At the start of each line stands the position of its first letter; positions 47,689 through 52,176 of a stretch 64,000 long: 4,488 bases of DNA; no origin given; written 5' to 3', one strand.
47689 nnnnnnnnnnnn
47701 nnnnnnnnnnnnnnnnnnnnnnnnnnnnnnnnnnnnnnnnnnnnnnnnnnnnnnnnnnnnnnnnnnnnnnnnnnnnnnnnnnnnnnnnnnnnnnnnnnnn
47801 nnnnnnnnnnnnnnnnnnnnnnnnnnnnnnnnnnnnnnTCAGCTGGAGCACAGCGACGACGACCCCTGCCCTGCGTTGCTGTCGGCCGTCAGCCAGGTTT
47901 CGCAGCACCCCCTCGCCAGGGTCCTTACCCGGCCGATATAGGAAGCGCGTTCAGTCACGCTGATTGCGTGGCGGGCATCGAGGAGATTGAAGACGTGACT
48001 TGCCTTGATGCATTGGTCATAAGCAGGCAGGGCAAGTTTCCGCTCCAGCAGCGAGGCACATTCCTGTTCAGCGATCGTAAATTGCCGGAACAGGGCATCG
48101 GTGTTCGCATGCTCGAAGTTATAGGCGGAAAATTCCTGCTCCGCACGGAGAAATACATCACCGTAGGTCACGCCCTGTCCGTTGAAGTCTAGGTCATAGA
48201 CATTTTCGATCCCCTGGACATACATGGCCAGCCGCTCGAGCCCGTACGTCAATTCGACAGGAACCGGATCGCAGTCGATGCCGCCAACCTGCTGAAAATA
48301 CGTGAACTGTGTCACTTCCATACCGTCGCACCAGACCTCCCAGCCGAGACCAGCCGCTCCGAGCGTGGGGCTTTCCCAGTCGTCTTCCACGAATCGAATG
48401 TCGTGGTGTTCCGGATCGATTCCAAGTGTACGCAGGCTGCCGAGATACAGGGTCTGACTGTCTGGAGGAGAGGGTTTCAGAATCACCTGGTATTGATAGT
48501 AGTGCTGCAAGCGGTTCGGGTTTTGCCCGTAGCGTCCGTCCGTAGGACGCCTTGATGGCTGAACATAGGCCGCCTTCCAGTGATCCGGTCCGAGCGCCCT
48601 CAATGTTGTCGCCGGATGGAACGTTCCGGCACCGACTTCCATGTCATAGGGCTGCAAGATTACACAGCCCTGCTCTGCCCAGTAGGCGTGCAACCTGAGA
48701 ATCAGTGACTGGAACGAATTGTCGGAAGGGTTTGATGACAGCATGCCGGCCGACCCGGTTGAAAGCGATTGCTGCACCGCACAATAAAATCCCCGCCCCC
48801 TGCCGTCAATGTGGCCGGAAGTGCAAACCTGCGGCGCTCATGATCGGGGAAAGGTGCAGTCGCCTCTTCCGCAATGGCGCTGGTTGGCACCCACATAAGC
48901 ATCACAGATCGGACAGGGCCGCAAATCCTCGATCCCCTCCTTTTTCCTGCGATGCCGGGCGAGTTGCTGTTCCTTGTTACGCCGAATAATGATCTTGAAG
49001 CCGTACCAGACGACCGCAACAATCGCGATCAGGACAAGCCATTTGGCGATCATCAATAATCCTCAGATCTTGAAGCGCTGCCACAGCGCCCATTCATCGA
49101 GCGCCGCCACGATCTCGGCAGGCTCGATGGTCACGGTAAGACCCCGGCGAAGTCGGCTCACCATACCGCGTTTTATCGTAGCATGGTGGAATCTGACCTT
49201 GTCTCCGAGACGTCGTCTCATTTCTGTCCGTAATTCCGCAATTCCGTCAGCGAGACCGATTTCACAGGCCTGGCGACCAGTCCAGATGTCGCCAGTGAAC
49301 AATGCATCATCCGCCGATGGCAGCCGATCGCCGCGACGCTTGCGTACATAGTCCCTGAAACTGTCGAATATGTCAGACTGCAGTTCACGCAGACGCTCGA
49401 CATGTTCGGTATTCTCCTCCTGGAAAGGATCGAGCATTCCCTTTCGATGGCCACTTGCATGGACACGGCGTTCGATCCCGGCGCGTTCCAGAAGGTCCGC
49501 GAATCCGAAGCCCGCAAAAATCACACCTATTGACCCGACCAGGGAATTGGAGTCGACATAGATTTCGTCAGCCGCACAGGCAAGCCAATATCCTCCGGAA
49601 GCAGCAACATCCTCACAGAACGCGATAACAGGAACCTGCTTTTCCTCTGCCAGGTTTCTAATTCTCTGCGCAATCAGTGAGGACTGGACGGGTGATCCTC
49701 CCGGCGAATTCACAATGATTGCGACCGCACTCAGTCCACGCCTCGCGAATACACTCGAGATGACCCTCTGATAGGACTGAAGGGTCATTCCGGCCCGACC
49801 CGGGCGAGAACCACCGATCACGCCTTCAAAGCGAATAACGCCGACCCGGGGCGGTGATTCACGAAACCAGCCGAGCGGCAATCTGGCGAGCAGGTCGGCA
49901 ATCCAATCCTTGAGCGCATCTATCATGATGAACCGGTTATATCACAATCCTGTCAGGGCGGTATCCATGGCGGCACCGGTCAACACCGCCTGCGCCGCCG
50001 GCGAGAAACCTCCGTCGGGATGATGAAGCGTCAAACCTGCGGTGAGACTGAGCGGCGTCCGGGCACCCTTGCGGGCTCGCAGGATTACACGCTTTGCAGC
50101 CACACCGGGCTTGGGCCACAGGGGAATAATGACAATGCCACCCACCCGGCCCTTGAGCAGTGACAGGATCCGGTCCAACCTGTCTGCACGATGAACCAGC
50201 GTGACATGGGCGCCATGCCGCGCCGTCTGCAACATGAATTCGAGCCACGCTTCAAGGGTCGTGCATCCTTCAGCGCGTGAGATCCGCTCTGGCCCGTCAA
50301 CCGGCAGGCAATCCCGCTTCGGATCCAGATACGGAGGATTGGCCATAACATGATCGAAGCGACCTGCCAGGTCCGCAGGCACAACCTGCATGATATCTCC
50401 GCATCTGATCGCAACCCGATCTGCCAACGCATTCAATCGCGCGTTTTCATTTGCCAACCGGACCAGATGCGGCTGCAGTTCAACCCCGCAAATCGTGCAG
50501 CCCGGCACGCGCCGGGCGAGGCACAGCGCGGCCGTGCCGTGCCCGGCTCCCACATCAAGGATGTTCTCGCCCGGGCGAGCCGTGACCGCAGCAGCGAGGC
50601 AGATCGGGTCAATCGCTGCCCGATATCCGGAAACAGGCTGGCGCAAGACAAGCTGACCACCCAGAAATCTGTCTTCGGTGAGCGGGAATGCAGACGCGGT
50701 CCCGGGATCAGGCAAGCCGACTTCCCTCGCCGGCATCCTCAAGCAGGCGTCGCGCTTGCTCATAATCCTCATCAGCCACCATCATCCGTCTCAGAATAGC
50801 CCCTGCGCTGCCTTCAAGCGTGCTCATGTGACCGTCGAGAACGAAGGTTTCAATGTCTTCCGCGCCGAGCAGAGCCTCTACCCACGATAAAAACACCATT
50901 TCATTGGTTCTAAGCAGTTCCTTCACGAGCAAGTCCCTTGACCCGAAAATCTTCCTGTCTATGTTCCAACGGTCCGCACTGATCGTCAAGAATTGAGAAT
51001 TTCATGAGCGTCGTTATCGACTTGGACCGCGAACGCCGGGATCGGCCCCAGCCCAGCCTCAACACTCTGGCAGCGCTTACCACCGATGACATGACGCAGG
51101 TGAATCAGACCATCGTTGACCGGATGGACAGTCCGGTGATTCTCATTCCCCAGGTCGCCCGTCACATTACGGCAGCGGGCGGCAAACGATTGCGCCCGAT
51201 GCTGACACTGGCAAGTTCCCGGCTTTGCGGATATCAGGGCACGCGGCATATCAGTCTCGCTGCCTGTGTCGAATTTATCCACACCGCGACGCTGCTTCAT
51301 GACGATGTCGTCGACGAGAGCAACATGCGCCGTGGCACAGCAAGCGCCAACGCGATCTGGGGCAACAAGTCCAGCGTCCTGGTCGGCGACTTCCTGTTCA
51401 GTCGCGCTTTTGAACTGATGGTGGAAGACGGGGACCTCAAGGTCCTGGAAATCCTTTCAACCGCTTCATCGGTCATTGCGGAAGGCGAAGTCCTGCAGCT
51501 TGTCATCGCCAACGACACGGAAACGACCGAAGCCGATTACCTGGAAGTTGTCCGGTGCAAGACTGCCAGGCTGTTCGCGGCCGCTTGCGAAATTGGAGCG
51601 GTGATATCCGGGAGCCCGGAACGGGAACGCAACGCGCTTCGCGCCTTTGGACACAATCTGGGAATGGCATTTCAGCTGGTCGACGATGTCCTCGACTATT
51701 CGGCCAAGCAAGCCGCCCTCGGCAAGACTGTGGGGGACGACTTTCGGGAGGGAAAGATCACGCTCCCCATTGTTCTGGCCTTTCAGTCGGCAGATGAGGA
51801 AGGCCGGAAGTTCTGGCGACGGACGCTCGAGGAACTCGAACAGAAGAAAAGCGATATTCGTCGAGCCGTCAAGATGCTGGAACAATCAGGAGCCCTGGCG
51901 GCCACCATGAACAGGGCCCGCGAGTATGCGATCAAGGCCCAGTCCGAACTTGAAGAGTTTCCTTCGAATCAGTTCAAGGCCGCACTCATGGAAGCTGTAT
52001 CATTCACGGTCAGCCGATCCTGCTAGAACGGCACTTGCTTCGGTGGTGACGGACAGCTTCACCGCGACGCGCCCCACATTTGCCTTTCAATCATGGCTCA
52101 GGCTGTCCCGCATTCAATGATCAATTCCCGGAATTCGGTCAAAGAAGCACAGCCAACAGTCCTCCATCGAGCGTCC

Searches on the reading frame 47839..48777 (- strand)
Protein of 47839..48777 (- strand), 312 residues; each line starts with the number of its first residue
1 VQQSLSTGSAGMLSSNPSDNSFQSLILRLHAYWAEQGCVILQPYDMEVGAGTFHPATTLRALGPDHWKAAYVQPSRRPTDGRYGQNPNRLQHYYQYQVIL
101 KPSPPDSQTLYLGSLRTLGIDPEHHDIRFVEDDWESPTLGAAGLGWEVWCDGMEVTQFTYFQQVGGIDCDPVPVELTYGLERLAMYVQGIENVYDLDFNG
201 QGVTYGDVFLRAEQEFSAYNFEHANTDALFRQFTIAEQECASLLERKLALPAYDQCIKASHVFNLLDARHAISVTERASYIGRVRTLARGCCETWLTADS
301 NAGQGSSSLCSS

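Call 91: search_protein_families(library=pfam, proteins=[window:47839-48777:-], max_evalue=0.00001)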
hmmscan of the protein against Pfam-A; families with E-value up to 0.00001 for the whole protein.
window:47839-48777:- (312 aa): 1 family
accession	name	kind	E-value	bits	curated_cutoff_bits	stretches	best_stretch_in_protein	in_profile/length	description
PF02091.20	tRNA-synt_2e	-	6.8e-148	491.8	27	1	22-297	1-275/278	Glycyl-tRNA synthetase alpha subunit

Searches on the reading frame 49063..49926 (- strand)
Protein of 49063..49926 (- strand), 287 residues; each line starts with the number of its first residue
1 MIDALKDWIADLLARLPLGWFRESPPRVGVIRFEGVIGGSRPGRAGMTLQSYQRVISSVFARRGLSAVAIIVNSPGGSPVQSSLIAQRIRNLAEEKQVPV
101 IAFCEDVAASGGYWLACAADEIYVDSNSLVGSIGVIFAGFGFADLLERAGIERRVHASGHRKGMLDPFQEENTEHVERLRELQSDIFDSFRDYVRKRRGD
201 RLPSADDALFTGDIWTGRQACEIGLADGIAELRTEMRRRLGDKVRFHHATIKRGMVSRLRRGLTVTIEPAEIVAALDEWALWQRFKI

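Call 91: search_protein_families(library=pfam, proteins=[window:49063-49926:-], max_evalue=0.00001)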
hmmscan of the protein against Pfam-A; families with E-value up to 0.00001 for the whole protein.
window:49063-49926:- (287 aa): 2 families
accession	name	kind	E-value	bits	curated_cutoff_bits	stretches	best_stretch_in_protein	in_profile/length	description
PF01343.23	Peptidase_S49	-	6e-29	101.4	24.9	1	94-233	3-141/154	Peptidase family S49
PF25145.1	NfeD1b_N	-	2.7e-08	34.1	40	1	66-136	32-98/189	NfeD1b, N-terminal domain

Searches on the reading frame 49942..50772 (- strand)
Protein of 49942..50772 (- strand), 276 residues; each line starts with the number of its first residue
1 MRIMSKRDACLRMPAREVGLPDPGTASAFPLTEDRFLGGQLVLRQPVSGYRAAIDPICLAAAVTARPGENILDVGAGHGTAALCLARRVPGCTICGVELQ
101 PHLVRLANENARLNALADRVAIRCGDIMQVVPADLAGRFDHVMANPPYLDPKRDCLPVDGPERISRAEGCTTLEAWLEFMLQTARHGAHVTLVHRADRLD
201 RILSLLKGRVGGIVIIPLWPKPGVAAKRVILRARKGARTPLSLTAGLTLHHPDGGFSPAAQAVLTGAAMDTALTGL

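Call 91: search_protein_families(library=pfam, proteins=[window:49942-50772:-], max_evalue=0.00001)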
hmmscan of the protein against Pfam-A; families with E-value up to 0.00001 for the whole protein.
window:49942-50772:- (276 aa): 6 families
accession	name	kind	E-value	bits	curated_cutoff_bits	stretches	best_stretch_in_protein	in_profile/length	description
PF05175.20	MTS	-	6.2e-10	39.4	23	1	60-151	24-111/170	Methyltransferase small domain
PF13847.12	Methyltransf_31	-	1.8e-09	37.9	27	1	67-145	3-81/145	Methyltransferase domain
PF13649.12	Methyltransf_25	-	1.9e-09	38.5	27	1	71-144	1-70/97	Methyltransferase domain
PF02475.24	TRM5-TYW2_MTfase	-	1.5e-08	35.2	28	1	63-147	32-113/164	TRM5/TYW2 methyltransferase domain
PF01135.25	PCMT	-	5.7e-07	29.9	20.3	1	65-129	71-135/210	Protein-L-isoaspartate(D-aspartate) O-methyltransferase (PCMT)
PF08241.18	Methyltransf_11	-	1.4e-06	29.2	21.2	1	72-144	1-66/95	Methyltransferase domain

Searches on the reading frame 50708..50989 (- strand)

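Call 91: search_protein_families(library=pfam, proteins=[window:50708-50989:-], max_evalue=0.00001)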
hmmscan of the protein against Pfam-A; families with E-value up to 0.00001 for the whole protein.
window:50708-50989:- (93 aa): 1 family
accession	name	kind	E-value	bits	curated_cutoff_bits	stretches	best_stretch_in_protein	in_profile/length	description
PF09413.15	DUF2007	-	3.6e-21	75.6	25.7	1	23-87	2-66/66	Putative prokaryotic signal transducing protein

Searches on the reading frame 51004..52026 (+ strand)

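Call 91: search_protein_families(library=pfam, proteins=[window:51004-52026:+], max_evalue=0.00001)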
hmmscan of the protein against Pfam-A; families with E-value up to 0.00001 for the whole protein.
window:51004-52026:+ (340 aa): 1 family
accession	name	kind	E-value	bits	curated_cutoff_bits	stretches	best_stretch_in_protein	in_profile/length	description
PF00348.22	polyprenyl_synt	-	3.2e-79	266.1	27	1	48-291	4-250/251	Polyprenyl synthetase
